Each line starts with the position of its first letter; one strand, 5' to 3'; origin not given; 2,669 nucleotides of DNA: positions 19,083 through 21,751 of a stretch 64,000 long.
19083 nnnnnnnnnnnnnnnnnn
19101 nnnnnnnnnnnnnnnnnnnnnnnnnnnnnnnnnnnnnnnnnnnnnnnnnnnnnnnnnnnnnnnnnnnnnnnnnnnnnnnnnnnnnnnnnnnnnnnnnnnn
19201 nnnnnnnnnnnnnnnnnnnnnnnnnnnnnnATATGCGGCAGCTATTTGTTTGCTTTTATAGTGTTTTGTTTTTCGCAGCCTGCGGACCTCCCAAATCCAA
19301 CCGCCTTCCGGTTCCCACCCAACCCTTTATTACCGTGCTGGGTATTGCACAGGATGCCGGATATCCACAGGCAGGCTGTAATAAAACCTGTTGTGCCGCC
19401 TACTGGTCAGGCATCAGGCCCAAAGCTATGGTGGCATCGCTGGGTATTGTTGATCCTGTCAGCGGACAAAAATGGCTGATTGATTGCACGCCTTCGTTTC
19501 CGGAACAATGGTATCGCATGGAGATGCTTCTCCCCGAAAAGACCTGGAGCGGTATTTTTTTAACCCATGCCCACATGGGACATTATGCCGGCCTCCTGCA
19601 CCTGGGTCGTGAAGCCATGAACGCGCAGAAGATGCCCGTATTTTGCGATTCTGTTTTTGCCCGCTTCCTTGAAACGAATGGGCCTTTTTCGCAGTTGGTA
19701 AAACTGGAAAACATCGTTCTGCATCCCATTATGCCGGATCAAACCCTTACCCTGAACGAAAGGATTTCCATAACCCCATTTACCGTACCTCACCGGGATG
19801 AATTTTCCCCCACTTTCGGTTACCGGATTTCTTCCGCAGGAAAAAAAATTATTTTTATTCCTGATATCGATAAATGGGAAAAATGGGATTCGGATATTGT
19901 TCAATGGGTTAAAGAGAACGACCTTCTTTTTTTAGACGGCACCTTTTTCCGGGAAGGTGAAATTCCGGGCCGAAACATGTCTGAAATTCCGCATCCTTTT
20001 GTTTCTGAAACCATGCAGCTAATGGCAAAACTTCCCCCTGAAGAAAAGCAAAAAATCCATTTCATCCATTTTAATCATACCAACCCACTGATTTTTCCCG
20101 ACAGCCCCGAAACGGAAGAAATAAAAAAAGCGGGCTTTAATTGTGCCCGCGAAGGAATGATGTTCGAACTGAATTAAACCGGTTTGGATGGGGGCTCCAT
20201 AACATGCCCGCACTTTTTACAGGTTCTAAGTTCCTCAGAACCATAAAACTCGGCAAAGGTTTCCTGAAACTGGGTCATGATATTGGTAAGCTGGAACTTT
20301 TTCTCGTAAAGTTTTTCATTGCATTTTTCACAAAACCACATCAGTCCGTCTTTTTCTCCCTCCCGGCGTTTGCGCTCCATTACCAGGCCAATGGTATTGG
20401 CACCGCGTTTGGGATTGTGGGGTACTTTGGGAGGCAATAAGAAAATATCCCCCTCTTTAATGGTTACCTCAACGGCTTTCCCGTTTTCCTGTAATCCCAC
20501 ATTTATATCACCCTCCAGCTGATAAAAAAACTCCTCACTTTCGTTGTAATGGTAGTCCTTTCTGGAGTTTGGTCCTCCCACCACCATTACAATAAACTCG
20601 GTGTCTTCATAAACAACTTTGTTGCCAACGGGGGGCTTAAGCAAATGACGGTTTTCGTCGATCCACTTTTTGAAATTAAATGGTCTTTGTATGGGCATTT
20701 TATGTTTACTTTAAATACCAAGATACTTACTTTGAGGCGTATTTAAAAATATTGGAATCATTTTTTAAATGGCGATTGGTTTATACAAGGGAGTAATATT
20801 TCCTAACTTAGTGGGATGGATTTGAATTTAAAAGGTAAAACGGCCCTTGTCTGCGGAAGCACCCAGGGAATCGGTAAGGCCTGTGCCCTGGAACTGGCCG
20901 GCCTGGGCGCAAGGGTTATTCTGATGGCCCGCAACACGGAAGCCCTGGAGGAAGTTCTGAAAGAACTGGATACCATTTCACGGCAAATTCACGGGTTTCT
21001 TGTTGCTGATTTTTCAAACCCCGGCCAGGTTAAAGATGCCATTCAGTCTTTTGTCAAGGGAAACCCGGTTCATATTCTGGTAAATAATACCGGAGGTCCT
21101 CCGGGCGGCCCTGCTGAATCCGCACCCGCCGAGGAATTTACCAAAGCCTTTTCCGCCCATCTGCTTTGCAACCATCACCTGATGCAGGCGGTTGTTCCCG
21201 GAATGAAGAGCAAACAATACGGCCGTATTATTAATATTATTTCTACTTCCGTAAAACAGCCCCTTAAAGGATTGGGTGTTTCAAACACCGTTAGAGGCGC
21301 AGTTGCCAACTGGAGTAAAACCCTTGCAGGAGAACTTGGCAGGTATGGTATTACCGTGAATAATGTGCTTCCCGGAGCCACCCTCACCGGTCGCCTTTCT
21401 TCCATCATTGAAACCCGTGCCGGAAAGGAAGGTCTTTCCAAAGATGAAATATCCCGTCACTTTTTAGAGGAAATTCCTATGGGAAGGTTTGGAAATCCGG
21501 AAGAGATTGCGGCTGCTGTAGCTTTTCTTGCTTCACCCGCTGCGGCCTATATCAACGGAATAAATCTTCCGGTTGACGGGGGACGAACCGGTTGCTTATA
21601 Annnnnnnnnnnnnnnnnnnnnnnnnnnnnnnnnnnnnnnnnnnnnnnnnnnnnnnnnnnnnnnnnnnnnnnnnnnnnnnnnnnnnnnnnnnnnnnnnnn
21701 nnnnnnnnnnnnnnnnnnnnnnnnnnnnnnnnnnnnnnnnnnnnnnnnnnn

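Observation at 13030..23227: Two paralogous TMTC-like proteins (multi-TM GT-C/DUF1736-type domain plus C-terminal TPRs) flank the phosphatase cluster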

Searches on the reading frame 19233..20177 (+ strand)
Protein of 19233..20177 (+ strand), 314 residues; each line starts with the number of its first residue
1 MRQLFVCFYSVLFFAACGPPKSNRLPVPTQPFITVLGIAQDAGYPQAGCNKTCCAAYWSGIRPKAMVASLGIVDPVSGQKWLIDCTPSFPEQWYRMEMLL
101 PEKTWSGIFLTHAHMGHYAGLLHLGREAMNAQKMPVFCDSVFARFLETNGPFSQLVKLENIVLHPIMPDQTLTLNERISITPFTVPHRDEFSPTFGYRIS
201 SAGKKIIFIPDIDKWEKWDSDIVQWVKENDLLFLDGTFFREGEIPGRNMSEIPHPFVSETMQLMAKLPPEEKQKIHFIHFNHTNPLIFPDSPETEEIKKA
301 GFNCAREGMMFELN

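Call 5: search_protein_families(library=pfam, proteins=[window:19233-20177:+], max_evalue=0.01)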
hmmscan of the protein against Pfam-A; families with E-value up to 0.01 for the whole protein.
window:19233-20177:+ (314 aa): 1 family
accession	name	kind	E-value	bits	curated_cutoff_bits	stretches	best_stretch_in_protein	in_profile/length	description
PF12706.13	Lactamase_B_2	-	2e-27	96.5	27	1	82-277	4-200/200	Beta-lactamase superfamily domain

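Call 7: search_protein_families(library=ncbifam, proteins=[window:19233-20177:+], max_evalue=0.001)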
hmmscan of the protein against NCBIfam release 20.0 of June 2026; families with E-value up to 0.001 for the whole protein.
window:19233-20177:+ (314 aa): 7 families
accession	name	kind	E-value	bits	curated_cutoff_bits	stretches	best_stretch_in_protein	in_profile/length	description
TIGR02108.2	PQQ_syn_pqqB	equivalog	3.5e-34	118.6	245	1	33-313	2-298/298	pyrroloquinoline quinone biosynthesis protein PqqB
NF002553.0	PRK02113.1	equivalog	5.9e-12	45.5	386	1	33-283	3-226/252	MBL fold metallo-hydrolase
TIGR03307.1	PhnP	equivalog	1e-08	34.8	272.25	1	33-270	3-214/249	phosphonate metabolism protein PhnP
NF000801.0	PRK00055.1-3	equivalog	1.8e-07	30.6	252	1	75-262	26-215/307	ribonuclease Z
TIGR02651.1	RNase_Z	equivalog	3.4e-06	26.3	292.95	1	72-205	21-153/302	ribonuclease Z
NF038231.1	MBL_Geo_Pelo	equivalog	9.2e-06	25.4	360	1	33-202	2-164/250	GPMC system MBL fold metallohydrolase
NF002558.0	PRK02126.1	subfamily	0.00091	18.3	315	0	106-133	49-76/345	ribonuclease Z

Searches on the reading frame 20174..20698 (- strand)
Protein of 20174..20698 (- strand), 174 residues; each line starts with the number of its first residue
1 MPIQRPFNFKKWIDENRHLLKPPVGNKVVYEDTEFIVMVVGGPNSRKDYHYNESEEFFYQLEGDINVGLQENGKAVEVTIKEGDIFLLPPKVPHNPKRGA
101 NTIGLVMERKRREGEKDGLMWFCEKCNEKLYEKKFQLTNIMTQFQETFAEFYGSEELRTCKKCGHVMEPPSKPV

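Call 5: search_protein_families(library=pfam, proteins=[window:20174-20698:-], max_evalue=0.01)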
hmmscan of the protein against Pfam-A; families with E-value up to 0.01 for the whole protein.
window:20174-20698:- (174 aa): 7 families
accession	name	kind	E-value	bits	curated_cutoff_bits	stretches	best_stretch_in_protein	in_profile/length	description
PF06052.18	3-HAO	-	3e-60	202.7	25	1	4-152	4-151/151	3-hydroxyanthranilic acid dioxygenase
PF07883.17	Cupin_2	-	9e-08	32.2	27.2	1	43-96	7-56/70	Cupin domain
PF05899.18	Cupin_3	-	9.4e-05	22.5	23.5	1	42-92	14-60/74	EutQ-like cupin domain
PF00190.28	Cupin_1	-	0.00032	20.7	22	1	37-94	36-97/151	Cupin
PF02311.25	AraC_binding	-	0.0036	17.5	21.1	1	42-95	11-60/135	AraC-like ligand binding domain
PF08007.18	JmjC_2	-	0.0087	16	22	0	74-102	84-112/127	JmjC domain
PF02150.21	Zn_ribbon_RPB9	-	0.0097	16.2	25.2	0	120-139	1-20/36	RNA polymerases M/15 Kd subunit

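Call 7: search_protein_families(library=ncbifam, proteins=[window:20174-20698:-], max_evalue=0.001)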
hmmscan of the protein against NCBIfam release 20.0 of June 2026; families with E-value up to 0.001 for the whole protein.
window:20174-20698:- (174 aa): 2 families
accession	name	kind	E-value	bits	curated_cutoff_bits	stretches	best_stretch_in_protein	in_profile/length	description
NF009763.0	PRK13264.1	equivalog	7.6e-82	273.5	220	1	3-170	4-171/178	3-hydroxyanthranilate 3,4-dioxygenase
TIGR03037.1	anthran_nbaC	equivalog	1e-76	256.4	145.95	1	7-165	1-159/159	3-hydroxyanthranilate 3,4-dioxygenase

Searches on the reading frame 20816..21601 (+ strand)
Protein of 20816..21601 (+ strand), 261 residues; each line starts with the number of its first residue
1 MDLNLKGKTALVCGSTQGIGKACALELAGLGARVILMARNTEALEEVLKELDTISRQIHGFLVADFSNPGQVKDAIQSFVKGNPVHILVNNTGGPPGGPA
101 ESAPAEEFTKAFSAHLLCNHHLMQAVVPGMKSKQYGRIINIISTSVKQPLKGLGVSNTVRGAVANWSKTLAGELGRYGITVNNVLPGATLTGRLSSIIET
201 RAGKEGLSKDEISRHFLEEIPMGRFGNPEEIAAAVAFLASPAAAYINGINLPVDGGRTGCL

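Call 5: search_protein_families(library=pfam, proteins=[window:20816-21601:+], max_evalue=0.01)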
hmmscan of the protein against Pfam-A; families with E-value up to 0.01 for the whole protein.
window:20816-21601:+ (261 aa): 6 families
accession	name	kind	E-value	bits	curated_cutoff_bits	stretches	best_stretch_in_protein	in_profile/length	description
PF13561.12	adh_short_C2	-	2e-44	152.4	27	1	16-257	5-235/236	Enoyl-(Acyl carrier protein) reductase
PF00106.31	adh_short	-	3.3e-38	131.6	26.6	1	8-199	1-192/195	short chain dehydrogenase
PF08659.16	KR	-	1.1e-06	29.2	22.6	1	9-126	2-123/180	KR domain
PF02882.25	THF_DHG_CYH_C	-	0.00032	20.5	27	1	3-54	32-83/160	Tetrahydrofolate dehydrogenase/cyclohydrolase, NAD(P)-binding domain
PF13460.12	NAD_binding_10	-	0.0013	19.1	27.2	1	14-215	1-171/184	NAD(P)H-binding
PF00670.27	AdoHcyase_NAD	-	0.004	17.7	27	1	2-36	18-51/162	S-adenosyl-L-homocysteine hydrolase, NAD binding domain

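Call 7: search_protein_families(library=ncbifam, proteins=[window:20816-21601:+], max_evalue=0.001)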
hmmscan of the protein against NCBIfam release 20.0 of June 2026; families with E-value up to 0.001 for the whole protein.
window:20816-21601:+ (261 aa): 217 families (the best 25 are shown)
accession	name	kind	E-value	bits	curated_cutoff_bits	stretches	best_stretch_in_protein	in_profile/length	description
NF006212.0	PRK08339.1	equivalog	2.3e-54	184.8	339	1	2-258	3-259/263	short chain dehydrogenase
NF005559.1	PRK07231.1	subfamily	3.2e-52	177.5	215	1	5-258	2-248/249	glucose 1-dehydrogenase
NF009466.0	PRK12826.1-2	subfamily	5.7e-46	157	222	1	8-257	4-244/248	3-oxoacyl-ACP reductase FabG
NF006070.0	PRK08213.1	subfamily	5.1e-45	154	279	1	3-258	8-257/259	gluconate 5-dehydrogenase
NF052558.1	MBtsdlDhBudC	equivalog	5.3e-45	153.9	270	1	6-258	2-242/250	meso-2,3-butanediol dehydrogenase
NF004779.0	PRK06125.1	subfamily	6.7e-45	153.6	261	1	1-257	1-253/259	short-chain dehydrogenase/reductase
NF004778.0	PRK06124.1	equivalog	4.1e-43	147.6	303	1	3-258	7-253/256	SDR family oxidoreductase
NF006693.0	PRK09242.1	equivalog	6.1e-43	146.8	328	1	4-256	7-252/258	SDR family oxidoreductase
NF005095.0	PRK06523.1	subfamily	2.4e-42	145.2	231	1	2-257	5-257/261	oxidoreductase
NF009464.0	PRK12824.1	subfamily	1.3e-41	142.9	269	1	8-256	3-241/245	3-oxoacyl-ACP reductase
TIGR01963.1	PHB_DH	subfamily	4.8e-41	140.7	307.05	1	8-258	2-253/255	3-hydroxybutyrate dehydrogenase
NF004198.0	PRK05653.1-3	equivalog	9.9e-41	139.8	296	1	5-257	5-246/248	3-oxoacyl-ACP reductase FabG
NF004197.0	PRK05653.1-1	equivalog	2.1e-40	138.9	332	1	1-257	1-246/249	3-oxoacyl-ACP reductase FabG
NF005711.0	PRK07523.1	subfamily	2.2e-39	135.6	413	1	4-261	7-255/255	SDR family oxidoreductase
TIGR03206.1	benzo_BadH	equivalog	6.8e-39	133.7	431.2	1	5-258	1-249/250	2-hydroxycyclohexanecarboxyl-CoA dehydrogenase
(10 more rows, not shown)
